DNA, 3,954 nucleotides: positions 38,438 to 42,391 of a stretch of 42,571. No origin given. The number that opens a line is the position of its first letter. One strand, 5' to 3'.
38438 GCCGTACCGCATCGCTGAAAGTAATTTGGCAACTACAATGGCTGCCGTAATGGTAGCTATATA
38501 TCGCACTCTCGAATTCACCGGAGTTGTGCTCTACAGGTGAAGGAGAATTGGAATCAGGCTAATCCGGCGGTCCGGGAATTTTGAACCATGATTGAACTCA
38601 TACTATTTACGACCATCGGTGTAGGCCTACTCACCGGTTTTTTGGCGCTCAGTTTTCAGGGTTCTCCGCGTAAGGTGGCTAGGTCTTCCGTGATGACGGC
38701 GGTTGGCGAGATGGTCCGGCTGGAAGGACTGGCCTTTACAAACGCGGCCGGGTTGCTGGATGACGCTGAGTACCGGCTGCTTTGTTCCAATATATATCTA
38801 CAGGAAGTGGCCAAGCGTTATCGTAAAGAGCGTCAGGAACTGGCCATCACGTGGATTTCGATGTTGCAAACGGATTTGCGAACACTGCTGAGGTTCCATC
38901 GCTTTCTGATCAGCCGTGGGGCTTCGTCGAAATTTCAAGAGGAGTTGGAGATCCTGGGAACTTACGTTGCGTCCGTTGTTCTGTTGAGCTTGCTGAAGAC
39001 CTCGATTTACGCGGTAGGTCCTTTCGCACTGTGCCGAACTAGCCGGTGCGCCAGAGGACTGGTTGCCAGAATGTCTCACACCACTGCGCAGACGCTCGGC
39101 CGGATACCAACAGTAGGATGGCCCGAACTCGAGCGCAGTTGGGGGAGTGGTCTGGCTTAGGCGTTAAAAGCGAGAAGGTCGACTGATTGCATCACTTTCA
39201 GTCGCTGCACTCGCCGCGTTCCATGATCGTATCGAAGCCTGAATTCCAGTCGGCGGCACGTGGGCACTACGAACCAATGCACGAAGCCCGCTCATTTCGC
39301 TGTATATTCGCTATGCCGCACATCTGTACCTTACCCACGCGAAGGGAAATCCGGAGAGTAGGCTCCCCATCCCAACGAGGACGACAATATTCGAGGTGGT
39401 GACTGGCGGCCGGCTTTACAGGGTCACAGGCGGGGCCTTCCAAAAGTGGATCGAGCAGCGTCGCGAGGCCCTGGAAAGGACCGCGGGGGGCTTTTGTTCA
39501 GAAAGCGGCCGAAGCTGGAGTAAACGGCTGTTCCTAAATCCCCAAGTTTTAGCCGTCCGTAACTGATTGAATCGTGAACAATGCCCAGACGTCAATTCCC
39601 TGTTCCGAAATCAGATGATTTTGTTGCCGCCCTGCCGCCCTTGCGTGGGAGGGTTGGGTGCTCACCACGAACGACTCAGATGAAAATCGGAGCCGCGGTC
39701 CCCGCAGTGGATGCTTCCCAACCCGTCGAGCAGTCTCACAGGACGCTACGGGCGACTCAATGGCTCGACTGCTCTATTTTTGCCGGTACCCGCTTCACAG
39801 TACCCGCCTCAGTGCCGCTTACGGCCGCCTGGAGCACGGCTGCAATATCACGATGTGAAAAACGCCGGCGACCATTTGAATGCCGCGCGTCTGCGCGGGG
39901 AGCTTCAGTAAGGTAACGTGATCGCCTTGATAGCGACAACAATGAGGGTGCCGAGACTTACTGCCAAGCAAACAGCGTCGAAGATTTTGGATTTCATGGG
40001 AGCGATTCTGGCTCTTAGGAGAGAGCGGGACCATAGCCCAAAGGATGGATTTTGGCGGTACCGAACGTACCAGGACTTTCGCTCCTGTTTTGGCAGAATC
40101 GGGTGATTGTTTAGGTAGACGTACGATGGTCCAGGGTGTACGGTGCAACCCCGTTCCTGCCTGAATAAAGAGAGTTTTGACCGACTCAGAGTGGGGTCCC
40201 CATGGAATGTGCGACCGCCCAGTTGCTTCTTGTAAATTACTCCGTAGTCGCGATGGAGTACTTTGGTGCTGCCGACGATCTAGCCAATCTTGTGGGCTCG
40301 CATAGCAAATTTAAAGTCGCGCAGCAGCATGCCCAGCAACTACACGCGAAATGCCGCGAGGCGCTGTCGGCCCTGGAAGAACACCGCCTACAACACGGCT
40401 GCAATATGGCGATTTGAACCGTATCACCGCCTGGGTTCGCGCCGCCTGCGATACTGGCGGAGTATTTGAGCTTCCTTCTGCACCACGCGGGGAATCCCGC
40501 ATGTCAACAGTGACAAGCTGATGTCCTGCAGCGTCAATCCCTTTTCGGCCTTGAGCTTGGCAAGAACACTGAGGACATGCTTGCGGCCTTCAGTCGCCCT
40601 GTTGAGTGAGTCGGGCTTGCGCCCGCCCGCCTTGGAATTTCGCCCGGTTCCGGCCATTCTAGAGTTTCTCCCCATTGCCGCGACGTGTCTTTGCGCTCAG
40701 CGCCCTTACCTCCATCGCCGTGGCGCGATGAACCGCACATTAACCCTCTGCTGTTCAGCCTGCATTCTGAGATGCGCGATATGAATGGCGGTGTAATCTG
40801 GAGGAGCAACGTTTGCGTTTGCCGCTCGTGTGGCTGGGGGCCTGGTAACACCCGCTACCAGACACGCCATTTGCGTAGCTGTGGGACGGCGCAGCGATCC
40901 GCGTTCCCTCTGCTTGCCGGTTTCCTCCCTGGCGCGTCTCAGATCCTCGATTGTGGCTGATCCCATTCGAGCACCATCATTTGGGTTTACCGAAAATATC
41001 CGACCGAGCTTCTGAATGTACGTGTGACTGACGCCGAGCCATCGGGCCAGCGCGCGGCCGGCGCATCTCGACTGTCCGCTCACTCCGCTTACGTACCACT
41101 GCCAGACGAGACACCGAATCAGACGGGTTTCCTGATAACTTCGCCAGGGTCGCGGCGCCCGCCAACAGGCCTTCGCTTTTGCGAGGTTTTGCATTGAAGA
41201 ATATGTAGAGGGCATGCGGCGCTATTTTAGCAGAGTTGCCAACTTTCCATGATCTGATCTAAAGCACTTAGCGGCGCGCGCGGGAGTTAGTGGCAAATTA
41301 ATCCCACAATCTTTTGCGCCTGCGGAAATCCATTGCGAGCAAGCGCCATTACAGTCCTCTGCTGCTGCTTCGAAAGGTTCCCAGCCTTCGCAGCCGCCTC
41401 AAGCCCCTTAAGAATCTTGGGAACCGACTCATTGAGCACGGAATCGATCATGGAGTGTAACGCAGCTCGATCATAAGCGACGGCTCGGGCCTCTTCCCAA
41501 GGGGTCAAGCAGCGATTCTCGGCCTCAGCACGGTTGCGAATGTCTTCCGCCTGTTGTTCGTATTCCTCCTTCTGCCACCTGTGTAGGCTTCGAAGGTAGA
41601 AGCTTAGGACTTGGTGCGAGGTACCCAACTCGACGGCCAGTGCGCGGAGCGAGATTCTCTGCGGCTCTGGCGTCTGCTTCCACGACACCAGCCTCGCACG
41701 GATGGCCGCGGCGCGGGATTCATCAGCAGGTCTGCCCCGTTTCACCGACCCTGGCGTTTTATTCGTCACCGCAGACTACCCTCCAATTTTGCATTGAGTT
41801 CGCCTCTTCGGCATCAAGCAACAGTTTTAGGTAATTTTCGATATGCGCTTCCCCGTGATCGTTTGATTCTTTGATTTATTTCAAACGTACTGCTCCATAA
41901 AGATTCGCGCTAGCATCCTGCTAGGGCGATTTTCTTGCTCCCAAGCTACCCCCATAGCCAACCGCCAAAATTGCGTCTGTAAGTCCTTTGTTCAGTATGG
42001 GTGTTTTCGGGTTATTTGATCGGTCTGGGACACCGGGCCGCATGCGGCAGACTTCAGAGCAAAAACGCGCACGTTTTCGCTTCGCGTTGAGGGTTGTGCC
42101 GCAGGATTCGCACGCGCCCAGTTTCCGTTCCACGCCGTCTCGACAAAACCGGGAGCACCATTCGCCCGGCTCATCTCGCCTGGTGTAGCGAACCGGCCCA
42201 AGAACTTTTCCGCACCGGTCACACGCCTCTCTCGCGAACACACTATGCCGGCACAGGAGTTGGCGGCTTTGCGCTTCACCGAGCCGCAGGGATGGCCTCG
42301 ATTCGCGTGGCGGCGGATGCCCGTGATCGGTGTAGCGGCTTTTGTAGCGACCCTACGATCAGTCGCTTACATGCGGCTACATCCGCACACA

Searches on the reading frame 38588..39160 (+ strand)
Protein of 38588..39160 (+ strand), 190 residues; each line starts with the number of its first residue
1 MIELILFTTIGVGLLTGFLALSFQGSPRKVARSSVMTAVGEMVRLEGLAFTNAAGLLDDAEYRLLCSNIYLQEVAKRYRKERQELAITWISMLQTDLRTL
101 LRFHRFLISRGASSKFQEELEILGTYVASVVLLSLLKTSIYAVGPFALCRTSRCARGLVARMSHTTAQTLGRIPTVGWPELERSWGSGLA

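Call 11: search_protein_families(library=pfam, proteins=[window:38588-39160:+], max_evalue=0.1)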
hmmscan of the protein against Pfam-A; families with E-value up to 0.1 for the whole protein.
window:38588-39160:+ (190 aa): 0 families

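Call 36: search_protein_families(library=phrogs, proteins=[window:38588-39160:+], max_evalue=0.1)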
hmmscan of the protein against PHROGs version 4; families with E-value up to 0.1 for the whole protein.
window:38588-39160:+ (190 aa): 0 families

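Call 65: search_protein_families(library=padloc, proteins=[window:38588-39160:+], max_evalue=0.01)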
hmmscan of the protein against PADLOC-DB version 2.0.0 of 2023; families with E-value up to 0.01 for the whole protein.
window:38588-39160:+ (190 aa): 0 families

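Call 76: list_cluster_members(proteins=[window:38588-39160:+, window:39581-39916:+, window:40706-41215:-, window:41287-41769:-, window:41921-42241:-, window:36771-37253:+, window:29344-30951:-, window:27735-28484:-, window:37753-38190:-, window:31102-31512:-])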
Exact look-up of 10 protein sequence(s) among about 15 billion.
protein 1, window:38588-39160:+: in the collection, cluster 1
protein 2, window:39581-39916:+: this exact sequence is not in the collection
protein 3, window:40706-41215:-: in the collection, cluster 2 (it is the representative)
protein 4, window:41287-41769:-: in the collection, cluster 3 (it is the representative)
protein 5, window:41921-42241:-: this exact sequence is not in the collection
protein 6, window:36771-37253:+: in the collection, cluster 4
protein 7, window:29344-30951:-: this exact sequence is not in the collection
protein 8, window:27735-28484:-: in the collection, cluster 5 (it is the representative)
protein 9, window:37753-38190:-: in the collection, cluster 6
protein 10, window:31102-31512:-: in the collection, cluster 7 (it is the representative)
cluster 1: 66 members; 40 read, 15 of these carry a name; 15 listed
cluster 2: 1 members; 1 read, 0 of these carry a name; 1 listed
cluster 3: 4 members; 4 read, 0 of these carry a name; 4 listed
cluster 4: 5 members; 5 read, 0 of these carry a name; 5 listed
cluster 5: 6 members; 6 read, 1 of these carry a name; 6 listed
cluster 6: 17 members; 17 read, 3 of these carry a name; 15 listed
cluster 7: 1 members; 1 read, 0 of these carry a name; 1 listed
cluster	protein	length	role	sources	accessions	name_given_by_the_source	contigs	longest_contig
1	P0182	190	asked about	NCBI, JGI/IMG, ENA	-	-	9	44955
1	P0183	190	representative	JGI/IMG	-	hypothetical protein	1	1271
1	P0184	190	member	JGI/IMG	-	hypothetical protein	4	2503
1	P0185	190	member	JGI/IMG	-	hypothetical protein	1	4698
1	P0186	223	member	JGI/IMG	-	hypothetical protein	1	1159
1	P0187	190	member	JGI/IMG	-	hypothetical protein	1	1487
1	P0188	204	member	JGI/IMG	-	hypothetical protein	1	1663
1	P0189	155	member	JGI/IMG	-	hypothetical protein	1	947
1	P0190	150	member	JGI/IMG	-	hypothetical protein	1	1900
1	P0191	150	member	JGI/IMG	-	hypothetical protein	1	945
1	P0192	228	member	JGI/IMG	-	hypothetical protein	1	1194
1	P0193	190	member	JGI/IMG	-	hypothetical protein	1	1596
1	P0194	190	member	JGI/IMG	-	hypothetical protein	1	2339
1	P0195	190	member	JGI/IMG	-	hypothetical protein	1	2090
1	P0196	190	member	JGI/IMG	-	hypothetical protein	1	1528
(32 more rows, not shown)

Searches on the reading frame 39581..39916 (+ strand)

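Call 12: search_protein_families(library=pfam, proteins=[window:39581-39916:+], max_evalue=0.1)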
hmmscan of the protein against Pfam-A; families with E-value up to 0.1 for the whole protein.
window:39581-39916:+ (111 aa): 1 family
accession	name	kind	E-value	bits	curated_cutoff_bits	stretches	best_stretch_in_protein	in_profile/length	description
PF25501.1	DUF7914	-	0.046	12.8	27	1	56-107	46-104/403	Domain of unknown function (DUF7914)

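Call 36: search_protein_families(library=phrogs, proteins=[window:39581-39916:+], max_evalue=0.1)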
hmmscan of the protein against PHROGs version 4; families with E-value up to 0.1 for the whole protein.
window:39581-39916:+ (111 aa): 1 family
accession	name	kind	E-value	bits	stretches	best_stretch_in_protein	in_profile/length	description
phrog_6413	-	unknown function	0.011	16.7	1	32-88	5-61/83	-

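Call 65: search_protein_families(library=padloc, proteins=[window:39581-39916:+], max_evalue=0.01)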
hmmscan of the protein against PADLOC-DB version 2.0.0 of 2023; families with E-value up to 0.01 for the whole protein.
window:39581-39916:+ (111 aa): 0 families

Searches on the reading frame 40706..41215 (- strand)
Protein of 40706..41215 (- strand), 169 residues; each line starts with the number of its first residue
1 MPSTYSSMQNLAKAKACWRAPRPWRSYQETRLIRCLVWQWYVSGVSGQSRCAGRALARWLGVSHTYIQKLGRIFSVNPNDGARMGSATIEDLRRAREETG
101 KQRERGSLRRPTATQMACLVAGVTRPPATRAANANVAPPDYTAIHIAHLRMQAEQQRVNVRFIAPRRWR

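Call 12: search_protein_families(library=pfam, proteins=[window:40706-41215:-], max_evalue=0.1)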
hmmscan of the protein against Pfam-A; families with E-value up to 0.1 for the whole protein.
window:40706-41215:- (169 aa): 0 families

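Call 36: search_protein_families(library=phrogs, proteins=[window:40706-41215:-], max_evalue=0.1)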
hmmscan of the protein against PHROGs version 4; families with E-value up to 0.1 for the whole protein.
window:40706-41215:- (169 aa): 1 family
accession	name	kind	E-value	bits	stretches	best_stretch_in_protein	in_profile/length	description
phrog_57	-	head and packaging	0.03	15.2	1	54-158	16-105/199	terminase small subunit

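Call 65: search_protein_families(library=padloc, proteins=[window:40706-41215:-], max_evalue=0.01)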
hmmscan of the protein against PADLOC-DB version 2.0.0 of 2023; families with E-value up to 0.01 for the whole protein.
window:40706-41215:- (169 aa): 0 families

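Call 77: find_encoding_contigs(protein=window:40706-41215:-, flank=10000, max_places=8)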
Protein window:40706-41215:- (169 aa): 14 contigs read that carry it; 8 places shown.
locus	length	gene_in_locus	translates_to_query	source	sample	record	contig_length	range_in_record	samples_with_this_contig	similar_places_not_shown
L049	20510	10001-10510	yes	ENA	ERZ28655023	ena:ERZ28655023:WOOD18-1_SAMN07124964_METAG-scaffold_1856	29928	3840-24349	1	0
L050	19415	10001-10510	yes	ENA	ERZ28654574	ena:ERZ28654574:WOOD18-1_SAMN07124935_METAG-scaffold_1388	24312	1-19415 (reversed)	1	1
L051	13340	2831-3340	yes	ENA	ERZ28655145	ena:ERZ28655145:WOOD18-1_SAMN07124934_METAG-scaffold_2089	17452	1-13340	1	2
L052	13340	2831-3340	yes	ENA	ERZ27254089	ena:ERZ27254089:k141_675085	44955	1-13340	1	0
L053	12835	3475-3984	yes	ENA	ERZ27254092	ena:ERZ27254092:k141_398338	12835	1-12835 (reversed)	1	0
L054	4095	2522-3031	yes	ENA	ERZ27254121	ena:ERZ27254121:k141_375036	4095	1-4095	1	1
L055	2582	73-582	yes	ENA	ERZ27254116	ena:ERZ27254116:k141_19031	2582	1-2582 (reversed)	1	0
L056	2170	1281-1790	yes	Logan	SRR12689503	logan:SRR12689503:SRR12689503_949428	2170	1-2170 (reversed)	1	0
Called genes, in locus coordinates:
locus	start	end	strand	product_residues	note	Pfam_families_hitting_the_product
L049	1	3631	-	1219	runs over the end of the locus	PF13620:CarboxypepD_reg, PF25183:OMP_b-brl_4, PF00593:TonB_dep_Rec_b-barrel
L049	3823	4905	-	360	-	PF00753:Lactamase_B, PF12706:Lactamase_B_2 (faint)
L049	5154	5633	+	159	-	PF07987:DUF1775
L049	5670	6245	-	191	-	-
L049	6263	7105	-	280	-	PF13620:CarboxypepD_reg, PF13715:CarbopepD_reg_2, PF17210:SdrD_B (weak)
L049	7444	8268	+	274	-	-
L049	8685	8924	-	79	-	-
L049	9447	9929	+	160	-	-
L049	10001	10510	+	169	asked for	-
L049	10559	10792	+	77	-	-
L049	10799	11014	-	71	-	-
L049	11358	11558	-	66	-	-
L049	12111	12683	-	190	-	-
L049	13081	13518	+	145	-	-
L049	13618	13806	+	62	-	-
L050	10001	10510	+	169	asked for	-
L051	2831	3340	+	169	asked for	-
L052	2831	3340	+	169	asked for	-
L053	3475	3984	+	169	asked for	-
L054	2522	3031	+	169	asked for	-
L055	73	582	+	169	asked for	-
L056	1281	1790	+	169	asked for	-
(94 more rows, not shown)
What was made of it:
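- Tried and rejected: Host genes follow attR (call 77).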

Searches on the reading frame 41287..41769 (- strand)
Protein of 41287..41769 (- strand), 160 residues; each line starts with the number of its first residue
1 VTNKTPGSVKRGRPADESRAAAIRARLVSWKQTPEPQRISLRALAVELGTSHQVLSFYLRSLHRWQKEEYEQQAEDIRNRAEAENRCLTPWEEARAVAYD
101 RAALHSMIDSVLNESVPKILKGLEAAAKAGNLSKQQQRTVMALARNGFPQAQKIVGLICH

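Call 12: search_protein_families(library=pfam, proteins=[window:41287-41769:-], max_evalue=0.1)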
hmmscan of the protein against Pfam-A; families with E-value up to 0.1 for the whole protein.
window:41287-41769:- (160 aa): 1 family
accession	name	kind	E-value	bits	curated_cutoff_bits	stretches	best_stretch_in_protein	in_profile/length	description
PF04967.18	HTH_10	-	0.028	14.7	23.1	1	35-61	20-46/53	HTH DNA binding domain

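Call 36: search_protein_families(library=phrogs, proteins=[window:41287-41769:-], max_evalue=0.1)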
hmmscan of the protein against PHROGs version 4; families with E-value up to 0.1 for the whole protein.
window:41287-41769:- (160 aa): 1 family
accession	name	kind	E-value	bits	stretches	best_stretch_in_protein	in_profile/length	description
phrog_664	-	DNA, RNA and nucleotide metabolism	0.032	15.1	1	39-99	101-162/210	DNA binding protein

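Call 65: search_protein_families(library=padloc, proteins=[window:41287-41769:-], max_evalue=0.01)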
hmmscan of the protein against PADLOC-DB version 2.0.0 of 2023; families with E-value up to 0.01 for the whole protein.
window:41287-41769:- (160 aa): 0 families

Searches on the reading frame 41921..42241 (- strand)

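Call 12: search_protein_families(library=pfam, proteins=[window:41921-42241:-], max_evalue=0.1)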
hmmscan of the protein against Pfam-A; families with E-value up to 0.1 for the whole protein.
window:41921-42241:- (106 aa): 1 family
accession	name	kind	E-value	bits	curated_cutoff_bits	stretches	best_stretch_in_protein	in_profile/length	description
PF06467.20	zf-FCS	-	0.065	13.5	22.4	0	52-66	22-36/39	MYM-type Zinc finger with FCS sequence motif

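Call 36: search_protein_families(library=phrogs, proteins=[window:41921-42241:-], max_evalue=0.1)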
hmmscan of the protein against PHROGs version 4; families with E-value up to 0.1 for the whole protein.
window:41921-42241:- (106 aa): 5 families
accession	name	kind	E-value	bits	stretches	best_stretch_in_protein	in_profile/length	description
phrog_6975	-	unknown function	2.6e-05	25.5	1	43-69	15-41/149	-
phrog_15471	-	DNA, RNA and nucleotide metabolism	0.0011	19.9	1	43-68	104-130/183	HNH endonuclease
phrog_2308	-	unknown function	0.0025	18.9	1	41-67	55-83/138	-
phrog_1333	-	unknown function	0.039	15.1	1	43-70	102-129/166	-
phrog_2862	-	unknown function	0.08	14.2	1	43-68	4-29/118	-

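Call 65: search_protein_families(library=padloc, proteins=[window:41921-42241:-], max_evalue=0.01)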
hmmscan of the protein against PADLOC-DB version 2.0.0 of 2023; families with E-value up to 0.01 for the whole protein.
window:41921-42241:- (106 aa): 0 families
